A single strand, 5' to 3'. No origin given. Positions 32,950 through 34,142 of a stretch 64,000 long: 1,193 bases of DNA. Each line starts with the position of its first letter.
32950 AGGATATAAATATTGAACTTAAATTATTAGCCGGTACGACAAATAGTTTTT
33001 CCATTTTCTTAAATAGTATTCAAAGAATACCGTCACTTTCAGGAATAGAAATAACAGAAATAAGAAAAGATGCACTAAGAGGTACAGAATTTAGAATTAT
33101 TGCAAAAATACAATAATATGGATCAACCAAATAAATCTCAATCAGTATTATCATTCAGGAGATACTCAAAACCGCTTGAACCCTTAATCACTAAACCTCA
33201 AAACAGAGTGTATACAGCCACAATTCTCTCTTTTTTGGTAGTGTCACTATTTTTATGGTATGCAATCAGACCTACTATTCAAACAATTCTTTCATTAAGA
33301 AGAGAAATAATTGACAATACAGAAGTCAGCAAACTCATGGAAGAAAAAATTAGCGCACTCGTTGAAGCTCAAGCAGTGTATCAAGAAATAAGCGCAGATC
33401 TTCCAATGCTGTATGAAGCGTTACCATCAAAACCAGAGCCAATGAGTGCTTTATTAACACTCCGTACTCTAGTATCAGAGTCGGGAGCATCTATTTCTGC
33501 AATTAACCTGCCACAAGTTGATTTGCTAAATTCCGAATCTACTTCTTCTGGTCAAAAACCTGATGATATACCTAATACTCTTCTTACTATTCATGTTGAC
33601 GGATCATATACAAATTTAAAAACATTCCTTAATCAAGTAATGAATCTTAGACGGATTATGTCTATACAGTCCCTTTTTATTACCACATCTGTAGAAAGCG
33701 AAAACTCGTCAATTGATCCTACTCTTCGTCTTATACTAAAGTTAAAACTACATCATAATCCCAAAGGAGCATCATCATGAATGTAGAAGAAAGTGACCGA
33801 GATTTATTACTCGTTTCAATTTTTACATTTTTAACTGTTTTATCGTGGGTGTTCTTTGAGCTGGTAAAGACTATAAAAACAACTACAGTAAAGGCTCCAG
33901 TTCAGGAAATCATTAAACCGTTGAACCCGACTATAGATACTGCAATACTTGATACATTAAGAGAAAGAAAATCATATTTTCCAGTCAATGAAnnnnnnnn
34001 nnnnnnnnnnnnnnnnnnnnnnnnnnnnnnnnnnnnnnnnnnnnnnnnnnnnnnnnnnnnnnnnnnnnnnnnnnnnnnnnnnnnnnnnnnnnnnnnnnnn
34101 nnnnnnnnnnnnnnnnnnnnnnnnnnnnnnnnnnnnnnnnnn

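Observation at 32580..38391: Seven-gene co-directional surface operon pairing PilN/PilO-like genes with anchored proteins of no recognisable family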

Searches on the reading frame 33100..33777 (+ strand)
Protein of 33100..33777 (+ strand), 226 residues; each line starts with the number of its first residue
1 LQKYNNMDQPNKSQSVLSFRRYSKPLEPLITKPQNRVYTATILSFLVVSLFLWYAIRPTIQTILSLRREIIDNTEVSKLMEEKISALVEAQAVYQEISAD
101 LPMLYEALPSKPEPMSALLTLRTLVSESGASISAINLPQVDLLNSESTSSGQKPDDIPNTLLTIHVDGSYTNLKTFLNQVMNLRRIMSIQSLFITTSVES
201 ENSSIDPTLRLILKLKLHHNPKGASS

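Call 3: search_protein_families(library=pfam, proteins=[window:33100-33777:+], max_evalue=1)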
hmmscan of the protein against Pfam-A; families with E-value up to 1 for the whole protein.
window:33100-33777:+ (226 aa): 2 families
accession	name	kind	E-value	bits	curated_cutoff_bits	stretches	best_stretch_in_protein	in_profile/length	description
PF04350.18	PilO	-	7.6e-08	33.1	22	1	81-203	19-130/145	Pilus assembly protein, PilO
PF22141.1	Thiaminase-1_dom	-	0.15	12.7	27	1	132-215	14-93/146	Thiaminase-1 domain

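Call 4: search_protein_families(library=ncbifam, proteins=[window:33100-33777:+], max_evalue=1)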
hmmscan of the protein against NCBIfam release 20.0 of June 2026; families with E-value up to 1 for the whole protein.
window:33100-33777:+ (226 aa): 2 families
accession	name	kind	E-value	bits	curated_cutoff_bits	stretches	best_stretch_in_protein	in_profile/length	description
NF004412.0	PRK05759.1-3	equivalog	0.0005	20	156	1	40-95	32-82/185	F0F1 ATP synthase subunit B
NF040576.1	T2SS_GspM_XpsM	equivalog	0.0099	15.5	60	1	39-202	3-158/180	type II secretion system protein GspM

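Call 12: find_encoding_contigs(protein=window:33100-33777:+, flank=10000, max_places=6)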
Protein window:33100-33777:+ (226 aa): no gene with exactly this product is on record in the collection.

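Call 13: find_encoding_contigs(protein=window:33118-33777:+, flank=10000, max_places=6)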
Protein window:33118-33777:+ (220 aa): 24 contigs read that carry it; 6 places shown.
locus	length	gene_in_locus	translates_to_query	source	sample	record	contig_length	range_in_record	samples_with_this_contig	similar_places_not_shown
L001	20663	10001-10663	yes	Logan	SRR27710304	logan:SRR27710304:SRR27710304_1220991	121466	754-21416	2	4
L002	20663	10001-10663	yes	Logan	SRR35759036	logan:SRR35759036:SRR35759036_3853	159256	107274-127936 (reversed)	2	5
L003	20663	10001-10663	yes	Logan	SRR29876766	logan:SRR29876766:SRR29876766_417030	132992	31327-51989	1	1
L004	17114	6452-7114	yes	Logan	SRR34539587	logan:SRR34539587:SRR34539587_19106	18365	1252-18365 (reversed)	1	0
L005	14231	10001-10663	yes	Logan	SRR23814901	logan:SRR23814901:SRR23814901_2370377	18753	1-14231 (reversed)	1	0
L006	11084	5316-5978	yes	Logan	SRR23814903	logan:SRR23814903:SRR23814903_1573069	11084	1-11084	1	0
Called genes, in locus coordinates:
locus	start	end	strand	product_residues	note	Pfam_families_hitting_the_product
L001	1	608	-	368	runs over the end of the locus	PF08529:NusA_N, PF13184:KH_NusA_1st, PF26594:KH_NusA_2nd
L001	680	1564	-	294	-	PF00226:DnaJ, PF01556:DnaJ_C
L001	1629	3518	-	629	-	PF00012:HSP70, PF06723:MreB_Mbl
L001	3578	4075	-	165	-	PF01025:GrpE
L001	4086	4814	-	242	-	PF01628:HrcA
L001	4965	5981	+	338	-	PF00963:Cohesin, PF19077:Big_13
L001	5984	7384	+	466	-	PF01229:Glyco_hydro_39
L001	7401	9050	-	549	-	PF01554:MatE (weak), PF03023:MurJ, PF13440:Polysacc_synt_3, PF01554:MatE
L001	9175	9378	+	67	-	PF01649:Ribosomal_S20p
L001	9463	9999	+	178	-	-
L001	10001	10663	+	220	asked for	PF04350:PilO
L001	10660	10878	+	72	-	-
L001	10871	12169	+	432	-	-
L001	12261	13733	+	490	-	-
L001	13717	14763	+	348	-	-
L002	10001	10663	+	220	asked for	PF04350:PilO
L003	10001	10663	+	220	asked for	PF04350:PilO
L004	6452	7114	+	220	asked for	PF04350:PilO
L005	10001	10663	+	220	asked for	PF04350:PilO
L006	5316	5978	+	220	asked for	PF04350:PilO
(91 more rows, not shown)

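Call 14: find_homologous_proteins(query=window:33118-33777:+, max_evalue=0.001)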
Query window:33118-33777:+ (220 aa): 36 proteins with E <= 0.001 among 384 candidates.
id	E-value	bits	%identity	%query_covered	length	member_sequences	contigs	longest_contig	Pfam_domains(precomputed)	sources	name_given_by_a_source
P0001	7.4e-132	455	100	100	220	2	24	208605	PF04350.19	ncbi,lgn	-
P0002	1.4e-83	297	67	95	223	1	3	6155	PF04350.19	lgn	-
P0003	5.5e-58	214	52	94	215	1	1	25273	PF04350.19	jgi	jgi:Tfp pilus assembly protein PilO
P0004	6.8e-58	214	51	94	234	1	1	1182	PF04350.19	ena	-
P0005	2.2e-57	212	55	94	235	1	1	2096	PF04350.19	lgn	-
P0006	3.4e-57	211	52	94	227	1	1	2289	PF04350.19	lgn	-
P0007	3.7e-57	211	50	98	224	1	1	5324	PF04350.19,PF10741.15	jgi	jgi:Tfp pilus assembly protein PilO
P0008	4.6e-56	208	49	98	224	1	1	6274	PF04350.19,PF10741.15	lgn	-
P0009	8.1e-56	207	48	98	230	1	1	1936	PF04350.19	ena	-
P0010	1.0e-55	206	47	99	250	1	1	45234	PF04350.19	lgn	-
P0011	4.1e-55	204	51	94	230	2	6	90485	PF04350.19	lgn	-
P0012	1.0e-54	203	50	95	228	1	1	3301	PF04350.19,PF10741.15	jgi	jgi:Tfp pilus assembly protein PilO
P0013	3.3e-53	198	50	94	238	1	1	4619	PF04350.19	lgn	-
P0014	1.3e-51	193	50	95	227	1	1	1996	PF04350.19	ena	-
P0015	3.9e-51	192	46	94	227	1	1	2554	PF04350.19,PF10741.15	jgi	jgi:Tfp pilus assembly protein PilO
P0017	4.4e-46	175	47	80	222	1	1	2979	PF04350.19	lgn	-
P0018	4.1e-45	172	45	91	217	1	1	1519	PF04350.19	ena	-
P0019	2.5e-44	169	48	88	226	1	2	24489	PF04350.19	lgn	-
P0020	7.7e-43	164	44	91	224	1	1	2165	PF04350.19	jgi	jgi:Tfp pilus assembly protein PilO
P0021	9.9e-43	164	44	91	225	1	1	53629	PF04350.19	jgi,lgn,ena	-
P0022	1.5e-42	164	45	91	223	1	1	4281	PF04350.19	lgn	-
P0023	1.5e-42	164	42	91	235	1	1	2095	PF04350.19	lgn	-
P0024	2.9e-42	163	47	84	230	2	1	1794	PF04350.19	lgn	-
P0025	6.1e-42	162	43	91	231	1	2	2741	PF04350.19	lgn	-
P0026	6.8e-42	161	46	85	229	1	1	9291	PF04350.19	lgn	-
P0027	1.4e-41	160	43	91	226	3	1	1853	PF04350.19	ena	-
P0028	1.9e-41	160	47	85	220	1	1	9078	PF04350.19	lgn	-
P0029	7.2e-41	158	43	91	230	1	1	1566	PF04350.19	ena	-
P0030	5.6e-40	155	45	83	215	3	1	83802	PF04350.19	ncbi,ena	-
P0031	1.3e-39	154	41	91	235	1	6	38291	PF04350.19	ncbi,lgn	-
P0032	4.1e-39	152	43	87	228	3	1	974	PF04350.19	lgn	-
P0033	4.5e-39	152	45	81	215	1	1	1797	PF04350.19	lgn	-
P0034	7.9e-39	151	40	91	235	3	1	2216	PF04350.19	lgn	-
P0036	2.7e-31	127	40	85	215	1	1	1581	PF04350.19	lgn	-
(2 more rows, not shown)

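Call 15: find_encoding_contigs(protein=P0011, flank=10000, max_places=1)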
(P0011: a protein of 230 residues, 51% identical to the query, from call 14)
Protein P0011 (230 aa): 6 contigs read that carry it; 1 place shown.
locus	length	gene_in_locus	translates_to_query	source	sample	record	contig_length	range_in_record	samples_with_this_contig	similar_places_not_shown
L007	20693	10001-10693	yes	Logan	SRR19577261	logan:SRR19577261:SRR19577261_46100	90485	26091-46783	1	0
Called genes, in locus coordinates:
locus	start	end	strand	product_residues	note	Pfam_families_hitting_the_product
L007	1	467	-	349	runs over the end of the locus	PF08529:NusA_N, PF13184:KH_NusA_1st, PF26594:KH_NusA_2nd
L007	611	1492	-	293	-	PF00226:DnaJ, PF01556:DnaJ_C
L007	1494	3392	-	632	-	PF00012:HSP70, PF06723:MreB_Mbl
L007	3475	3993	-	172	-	PF01025:GrpE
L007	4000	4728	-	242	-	PF01628:HrcA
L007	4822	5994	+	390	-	PF00963:Cohesin (weak), PF19077:Big_13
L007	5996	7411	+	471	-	PF01229:Glyco_hydro_39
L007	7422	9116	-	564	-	PF03023:MurJ, PF13440:Polysacc_synt_3, PF01554:MatE (weak)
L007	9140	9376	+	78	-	PF01649:Ribosomal_S20p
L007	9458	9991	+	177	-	PF05137:PilN (faint)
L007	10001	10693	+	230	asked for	PF04350:PilO (weak)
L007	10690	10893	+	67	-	-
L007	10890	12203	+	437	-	PF16656:Pur_ac_phosph_N (weak)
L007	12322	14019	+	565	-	-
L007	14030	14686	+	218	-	-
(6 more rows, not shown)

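Call 16: find_encoding_contigs(protein=P0030, flank=10000, max_places=1)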
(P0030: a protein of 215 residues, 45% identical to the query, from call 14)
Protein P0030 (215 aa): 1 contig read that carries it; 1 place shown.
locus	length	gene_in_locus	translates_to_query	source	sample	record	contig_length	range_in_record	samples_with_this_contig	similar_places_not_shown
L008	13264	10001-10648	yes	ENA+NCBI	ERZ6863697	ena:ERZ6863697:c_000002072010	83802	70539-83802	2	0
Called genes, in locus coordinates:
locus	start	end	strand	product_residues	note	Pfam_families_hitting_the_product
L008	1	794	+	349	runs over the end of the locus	-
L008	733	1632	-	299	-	PF00226:DnaJ, PF01556:DnaJ_C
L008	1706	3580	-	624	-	PF00012:HSP70, PF14450:FtsA (faint), PF06723:MreB_Mbl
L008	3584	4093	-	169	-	PF01025:GrpE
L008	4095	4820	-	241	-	PF01628:HrcA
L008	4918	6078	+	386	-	PF17936:Big_6 (faint), PF19077:Big_13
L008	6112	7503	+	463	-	PF01229:Glyco_hydro_39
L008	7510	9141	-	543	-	PF03023:MurJ, PF13440:Polysacc_synt_3, PF01554:MatE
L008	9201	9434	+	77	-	PF01649:Ribosomal_S20p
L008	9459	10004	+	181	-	PF05137:PilN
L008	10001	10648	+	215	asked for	PF04350:PilO (weak)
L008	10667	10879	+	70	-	-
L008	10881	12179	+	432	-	PF00041:fn3 (faint)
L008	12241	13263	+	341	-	?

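Call 17: find_encoding_contigs(protein=P0010, flank=10000, max_places=1)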
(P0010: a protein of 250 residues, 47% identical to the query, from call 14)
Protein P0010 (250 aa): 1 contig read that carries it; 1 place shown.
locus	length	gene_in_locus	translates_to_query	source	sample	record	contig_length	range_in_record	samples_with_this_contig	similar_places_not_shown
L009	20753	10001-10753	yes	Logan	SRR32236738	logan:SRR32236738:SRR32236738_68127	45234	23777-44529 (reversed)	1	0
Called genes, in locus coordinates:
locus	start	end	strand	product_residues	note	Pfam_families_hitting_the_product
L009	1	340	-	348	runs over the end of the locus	?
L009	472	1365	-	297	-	PF00226:DnaJ, PF01556:DnaJ_C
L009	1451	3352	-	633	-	PF00012:HSP70, PF06723:MreB_Mbl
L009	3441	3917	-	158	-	PF01025:GrpE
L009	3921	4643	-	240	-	PF01628:HrcA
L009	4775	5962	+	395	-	PF19077:Big_13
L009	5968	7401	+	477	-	PF01229:Glyco_hydro_39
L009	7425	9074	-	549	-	PF03023:MurJ, PF13440:Polysacc_synt_3, PF01554:MatE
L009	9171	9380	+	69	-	PF01649:Ribosomal_S20p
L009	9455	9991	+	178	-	-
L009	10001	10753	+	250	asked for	PF04350:PilO (faint)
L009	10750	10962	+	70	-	-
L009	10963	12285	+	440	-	PF16656:Pur_ac_phosph_N (weak)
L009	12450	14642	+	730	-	-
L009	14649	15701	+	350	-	-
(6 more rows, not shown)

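Call 62: search_solved_structures(query=A7, max_evalue=1)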
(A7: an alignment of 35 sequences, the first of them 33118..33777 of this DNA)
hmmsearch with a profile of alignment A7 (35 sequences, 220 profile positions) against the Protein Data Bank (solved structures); distinct sequences matched with E-value up to 1: 6.
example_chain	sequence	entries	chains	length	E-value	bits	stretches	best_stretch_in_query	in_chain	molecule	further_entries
3jc8_Oa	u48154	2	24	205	3.8e-09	39.7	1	93-200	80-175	PilO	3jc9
5uvr_A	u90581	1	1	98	4.2e-05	26.5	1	150-199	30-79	PilO protein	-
2rjz_A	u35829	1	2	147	5.7e-05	26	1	149-199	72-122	PilO protein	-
9ukw_A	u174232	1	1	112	0.24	14.2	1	148-208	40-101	A339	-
9rpd_I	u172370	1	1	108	0.36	13.6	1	59-97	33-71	Augmin complex subunit dgt4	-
9s9j_A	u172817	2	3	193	0.41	13.5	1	133-196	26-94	Cell division protein CdvB, Vps2 like protein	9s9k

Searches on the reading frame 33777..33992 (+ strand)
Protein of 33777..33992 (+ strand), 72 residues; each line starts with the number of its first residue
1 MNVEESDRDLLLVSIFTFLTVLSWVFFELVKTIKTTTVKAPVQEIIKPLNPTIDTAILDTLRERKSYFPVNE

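Call 3: search_protein_families(library=pfam, proteins=[window:33777-33992:+], max_evalue=1)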
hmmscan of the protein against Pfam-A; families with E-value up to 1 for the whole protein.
window:33777-33992:+ (72 aa): 0 families

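Call 4: search_protein_families(library=ncbifam, proteins=[window:33777-33992:+], max_evalue=1)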
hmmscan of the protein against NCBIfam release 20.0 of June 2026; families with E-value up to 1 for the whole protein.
window:33777-33992:+ (72 aa): 0 families

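Call 35: search_solved_structures(query=A2, max_evalue=10)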
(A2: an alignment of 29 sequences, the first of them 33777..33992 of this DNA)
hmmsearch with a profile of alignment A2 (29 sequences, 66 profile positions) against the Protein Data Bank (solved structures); distinct sequences matched with E-value up to 10: 1.
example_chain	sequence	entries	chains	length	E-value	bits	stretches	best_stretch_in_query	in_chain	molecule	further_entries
8wdu_D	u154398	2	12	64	0.9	12.7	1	10-49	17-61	Antenna complex alpha/beta subunit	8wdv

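Call 77: find_related_loci(query=A2, collection=metagenome_contigs, flank=8000)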
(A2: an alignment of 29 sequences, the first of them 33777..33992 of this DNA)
Query A2 (72 aa) in metagenome_contigs; peptide patterns used: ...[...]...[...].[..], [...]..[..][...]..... (x = any residue, [..] = any of these).
284 stretches matched a pattern; 133 encode a relative of the query (tblastn E <= 1e-3); the best 80 are kept; 80 distinct loci.
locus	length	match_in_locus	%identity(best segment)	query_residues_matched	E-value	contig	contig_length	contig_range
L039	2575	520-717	74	2-67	8e-29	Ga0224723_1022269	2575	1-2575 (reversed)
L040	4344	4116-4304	65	5-67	1e-23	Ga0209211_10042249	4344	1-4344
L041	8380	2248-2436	63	5-67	1e-23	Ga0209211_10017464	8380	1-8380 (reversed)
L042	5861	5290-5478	65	5-67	4e-23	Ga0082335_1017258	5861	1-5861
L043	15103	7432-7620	67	5-67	5e-23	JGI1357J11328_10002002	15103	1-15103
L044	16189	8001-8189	67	5-67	5e-23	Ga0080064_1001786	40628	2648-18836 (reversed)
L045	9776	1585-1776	64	4-67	9e-23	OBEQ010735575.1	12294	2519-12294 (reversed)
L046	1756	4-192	63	5-67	1e-22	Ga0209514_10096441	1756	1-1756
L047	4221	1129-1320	61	4-67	8e-23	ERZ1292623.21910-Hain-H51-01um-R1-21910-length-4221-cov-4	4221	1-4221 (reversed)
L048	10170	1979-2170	64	4-67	9e-23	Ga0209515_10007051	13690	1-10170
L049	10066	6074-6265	64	4-67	9e-23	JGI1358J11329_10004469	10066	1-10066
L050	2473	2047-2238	61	4-67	1e-22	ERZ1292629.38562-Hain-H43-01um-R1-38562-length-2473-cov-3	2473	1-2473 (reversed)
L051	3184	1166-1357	61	4-67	1e-22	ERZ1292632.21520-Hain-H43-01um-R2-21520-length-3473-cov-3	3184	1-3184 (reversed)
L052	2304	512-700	62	5-67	2e-22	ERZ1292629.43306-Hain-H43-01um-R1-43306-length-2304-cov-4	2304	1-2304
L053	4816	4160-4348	62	5-67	2e-22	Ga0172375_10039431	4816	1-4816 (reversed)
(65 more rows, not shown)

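Call 88: search_protein_families(library=pfam, alignment_id=A2, max_evalue=0.1)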
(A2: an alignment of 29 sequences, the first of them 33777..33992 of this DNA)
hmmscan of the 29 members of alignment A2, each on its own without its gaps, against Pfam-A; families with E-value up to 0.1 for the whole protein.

A. member 1, window:33777-33992:+ (72 aa): 0 families

B. families by the number of members that match (of 29 scanned): 3 families
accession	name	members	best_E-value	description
PF20812.2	PM2_P3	2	0.0026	Bacteriophage PM2, Viral membrane protein P3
PF06979.18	TMEM70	1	0.071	TMEM70/TMEM186/TMEM223 protein family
PF10104.14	Brr6_like_C_C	1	0.094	Di-sulfide bridge nucleocytoplasmic transport domain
